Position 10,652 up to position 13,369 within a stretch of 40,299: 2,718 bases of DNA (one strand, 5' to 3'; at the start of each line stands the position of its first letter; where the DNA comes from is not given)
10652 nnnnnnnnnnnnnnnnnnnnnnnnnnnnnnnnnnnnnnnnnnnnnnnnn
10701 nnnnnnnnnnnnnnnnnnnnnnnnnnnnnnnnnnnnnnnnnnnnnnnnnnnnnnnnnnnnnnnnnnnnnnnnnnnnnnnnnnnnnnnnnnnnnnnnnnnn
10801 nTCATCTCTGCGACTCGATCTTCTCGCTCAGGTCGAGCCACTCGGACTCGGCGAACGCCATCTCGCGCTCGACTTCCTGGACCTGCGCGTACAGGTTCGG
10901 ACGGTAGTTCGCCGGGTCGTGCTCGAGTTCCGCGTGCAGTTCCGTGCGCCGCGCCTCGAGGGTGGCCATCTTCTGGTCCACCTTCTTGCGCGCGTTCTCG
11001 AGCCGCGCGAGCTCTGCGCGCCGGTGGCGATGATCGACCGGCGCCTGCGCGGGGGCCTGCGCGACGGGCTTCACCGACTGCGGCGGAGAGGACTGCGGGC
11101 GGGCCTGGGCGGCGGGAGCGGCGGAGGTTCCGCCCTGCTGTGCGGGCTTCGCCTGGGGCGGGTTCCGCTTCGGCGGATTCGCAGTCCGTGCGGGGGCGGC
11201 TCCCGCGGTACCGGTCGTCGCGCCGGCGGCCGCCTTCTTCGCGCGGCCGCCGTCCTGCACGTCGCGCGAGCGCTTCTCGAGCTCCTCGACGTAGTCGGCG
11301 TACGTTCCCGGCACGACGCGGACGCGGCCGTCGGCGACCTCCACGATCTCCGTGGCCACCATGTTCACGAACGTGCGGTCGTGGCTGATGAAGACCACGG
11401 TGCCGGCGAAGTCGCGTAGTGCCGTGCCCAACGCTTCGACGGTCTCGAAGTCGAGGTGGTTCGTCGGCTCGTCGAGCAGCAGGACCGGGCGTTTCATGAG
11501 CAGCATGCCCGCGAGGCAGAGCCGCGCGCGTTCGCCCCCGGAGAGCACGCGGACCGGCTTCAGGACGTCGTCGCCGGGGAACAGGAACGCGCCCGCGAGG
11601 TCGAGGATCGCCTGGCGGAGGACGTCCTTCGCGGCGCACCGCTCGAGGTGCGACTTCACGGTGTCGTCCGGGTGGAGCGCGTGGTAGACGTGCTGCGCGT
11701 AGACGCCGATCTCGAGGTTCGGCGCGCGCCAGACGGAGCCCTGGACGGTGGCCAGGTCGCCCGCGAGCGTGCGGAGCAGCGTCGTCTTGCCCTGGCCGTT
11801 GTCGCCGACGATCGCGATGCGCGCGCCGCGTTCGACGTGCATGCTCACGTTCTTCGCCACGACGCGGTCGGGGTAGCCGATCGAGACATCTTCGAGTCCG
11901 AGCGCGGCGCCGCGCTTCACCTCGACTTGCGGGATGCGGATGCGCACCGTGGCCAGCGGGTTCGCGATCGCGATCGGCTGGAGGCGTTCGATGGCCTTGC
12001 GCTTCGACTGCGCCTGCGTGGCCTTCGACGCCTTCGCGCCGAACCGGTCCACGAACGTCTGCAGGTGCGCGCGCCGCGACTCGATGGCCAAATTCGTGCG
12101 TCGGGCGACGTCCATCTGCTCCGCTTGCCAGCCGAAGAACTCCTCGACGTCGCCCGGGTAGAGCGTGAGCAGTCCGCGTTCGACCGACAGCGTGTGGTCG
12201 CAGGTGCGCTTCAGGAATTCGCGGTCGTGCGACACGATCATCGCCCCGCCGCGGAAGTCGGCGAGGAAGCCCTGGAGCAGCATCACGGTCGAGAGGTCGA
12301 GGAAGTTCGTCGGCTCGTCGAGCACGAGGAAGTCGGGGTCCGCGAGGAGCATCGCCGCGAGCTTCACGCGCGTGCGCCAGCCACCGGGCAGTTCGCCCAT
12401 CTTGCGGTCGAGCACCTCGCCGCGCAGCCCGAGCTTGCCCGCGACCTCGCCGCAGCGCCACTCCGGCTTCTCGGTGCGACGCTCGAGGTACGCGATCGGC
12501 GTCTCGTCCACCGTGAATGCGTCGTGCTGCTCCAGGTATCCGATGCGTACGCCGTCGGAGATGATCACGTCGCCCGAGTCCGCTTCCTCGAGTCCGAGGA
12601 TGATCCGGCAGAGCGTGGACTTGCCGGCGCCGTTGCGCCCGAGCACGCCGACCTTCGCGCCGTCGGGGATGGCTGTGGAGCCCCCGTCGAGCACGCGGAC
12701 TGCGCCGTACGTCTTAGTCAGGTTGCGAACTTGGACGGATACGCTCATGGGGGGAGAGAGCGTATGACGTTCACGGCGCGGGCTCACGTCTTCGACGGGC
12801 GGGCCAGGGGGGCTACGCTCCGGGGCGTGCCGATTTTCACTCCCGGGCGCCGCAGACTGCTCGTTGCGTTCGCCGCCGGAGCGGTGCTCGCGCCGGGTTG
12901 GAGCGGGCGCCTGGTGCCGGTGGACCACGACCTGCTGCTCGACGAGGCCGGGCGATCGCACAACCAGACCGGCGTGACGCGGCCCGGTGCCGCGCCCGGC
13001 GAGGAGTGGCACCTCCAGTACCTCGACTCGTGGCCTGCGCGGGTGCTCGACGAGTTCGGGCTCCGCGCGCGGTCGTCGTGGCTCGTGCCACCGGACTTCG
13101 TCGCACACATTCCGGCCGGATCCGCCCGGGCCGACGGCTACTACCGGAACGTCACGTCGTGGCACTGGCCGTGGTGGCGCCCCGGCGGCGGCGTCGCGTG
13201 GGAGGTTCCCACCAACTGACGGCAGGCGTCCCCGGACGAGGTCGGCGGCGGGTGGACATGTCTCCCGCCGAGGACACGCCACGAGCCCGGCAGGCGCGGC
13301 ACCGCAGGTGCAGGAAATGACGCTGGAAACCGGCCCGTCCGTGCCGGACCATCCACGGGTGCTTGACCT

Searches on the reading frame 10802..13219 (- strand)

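Call 22: search_protein_families(library=pfam, proteins=[window:10802-13219:-], max_evalue=0.001)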
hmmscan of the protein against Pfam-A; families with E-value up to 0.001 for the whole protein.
window:10802-13219:- (805 aa): 13 families
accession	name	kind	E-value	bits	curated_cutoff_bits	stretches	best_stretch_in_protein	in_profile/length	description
PF00005.33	ABC_tran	-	1.8e-48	165.1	25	2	456-587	2-137/137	ABC transporter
PF12848.13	ABC_tran_Xtn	-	7.9e-19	68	25.9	1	345-417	2-74/85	ABC transporter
PF13304.12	AAA_21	-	5e-18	66.6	27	1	546-615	225-300/304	AAA domain, putative AbiEii toxin, Type IV TA system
PF02463.25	SMC_N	-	5.6e-08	32.9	40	0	558-628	136-211/220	RecF/RecN/SMC N terminal domain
PF13401.12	AAA_22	-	1.3e-05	26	27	0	468-542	8-58/130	AAA domain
PF13555.12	AAA_29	-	2.5e-05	24.4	27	0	458-482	15-39/61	P-loop containing region of AAA domain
PF01926.29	MMR_HSR1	-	0.00011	22.7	21.9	0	467-492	1-26/113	50S ribosome-binding GTPase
PF05729.18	NACHT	-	0.00012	22.3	26.7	0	468-491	3-26/167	NACHT domain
PF00006.31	ATP-synt_ab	-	0.00019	21.6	29.5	0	460-487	9-36/213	ATP synthase alpha/beta family, nucleotide-binding domain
PF13238.12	AAA_18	-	0.00029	21.7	29.4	0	468-530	1-68/128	AAA domain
PF13166.12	AAA_13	-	0.00047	19.4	36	0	194-214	23-43/713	AAA domain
PF13191.12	AAA_16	-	0.00062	20.7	32.6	0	468-602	27-157/167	AAA ATPase domain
PF13481.12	AAA_25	-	0.00072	19.7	27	0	452-497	20-63/195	AAA domain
